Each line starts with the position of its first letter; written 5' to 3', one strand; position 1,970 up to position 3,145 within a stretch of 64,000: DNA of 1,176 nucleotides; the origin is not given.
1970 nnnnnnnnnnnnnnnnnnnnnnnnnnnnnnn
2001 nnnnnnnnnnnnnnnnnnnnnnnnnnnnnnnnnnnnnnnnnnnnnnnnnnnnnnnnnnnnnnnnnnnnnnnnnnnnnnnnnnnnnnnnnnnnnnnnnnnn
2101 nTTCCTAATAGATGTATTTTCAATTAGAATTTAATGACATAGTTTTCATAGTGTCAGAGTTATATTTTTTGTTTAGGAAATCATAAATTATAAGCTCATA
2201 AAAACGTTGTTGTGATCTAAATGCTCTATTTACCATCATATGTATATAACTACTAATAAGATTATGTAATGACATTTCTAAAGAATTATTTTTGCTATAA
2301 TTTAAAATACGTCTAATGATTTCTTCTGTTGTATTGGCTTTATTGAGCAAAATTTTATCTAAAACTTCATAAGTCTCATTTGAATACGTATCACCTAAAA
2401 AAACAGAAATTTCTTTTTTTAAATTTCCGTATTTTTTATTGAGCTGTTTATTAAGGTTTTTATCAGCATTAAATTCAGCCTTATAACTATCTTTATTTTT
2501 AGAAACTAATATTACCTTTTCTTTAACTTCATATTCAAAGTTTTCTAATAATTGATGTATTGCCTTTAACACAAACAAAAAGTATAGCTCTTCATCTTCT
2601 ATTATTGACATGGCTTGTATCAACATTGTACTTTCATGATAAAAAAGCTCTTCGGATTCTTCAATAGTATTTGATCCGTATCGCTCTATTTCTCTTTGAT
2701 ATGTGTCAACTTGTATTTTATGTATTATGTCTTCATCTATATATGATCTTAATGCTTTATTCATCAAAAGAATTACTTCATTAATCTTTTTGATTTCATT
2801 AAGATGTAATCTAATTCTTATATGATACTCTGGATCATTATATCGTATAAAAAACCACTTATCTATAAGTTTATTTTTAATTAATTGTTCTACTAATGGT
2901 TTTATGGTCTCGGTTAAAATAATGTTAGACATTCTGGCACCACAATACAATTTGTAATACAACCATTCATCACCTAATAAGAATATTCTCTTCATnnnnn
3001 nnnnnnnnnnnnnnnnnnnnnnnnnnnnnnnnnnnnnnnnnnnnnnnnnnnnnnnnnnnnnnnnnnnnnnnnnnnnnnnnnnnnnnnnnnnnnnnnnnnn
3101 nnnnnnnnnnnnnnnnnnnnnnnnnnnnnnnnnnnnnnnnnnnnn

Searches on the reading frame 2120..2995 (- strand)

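Call 6: search_protein_families(library=pfam, proteins=[window:2120-2995:-])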
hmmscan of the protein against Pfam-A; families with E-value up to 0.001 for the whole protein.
window:2120-2995:- (291 aa): 1 family
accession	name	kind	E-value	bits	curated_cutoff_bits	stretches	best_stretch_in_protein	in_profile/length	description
PF14028.11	Lant_dehydr_C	-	2.8e-66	224.7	24.4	1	11-277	1-254/255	Lantibiotic biosynthesis dehydratase C-term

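Call 7: search_protein_families(library=ncbifam, proteins=[window:2120-2995:-])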
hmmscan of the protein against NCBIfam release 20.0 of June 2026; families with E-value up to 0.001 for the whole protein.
window:2120-2995:- (291 aa): 1 family
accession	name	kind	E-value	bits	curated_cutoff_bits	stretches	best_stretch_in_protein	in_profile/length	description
TIGR03891.1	thiopep_ocin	subfamily_domain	2.7e-64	217.6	48.45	1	11-276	1-261/263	thiopeptide-type bacteriocin biosynthesis protein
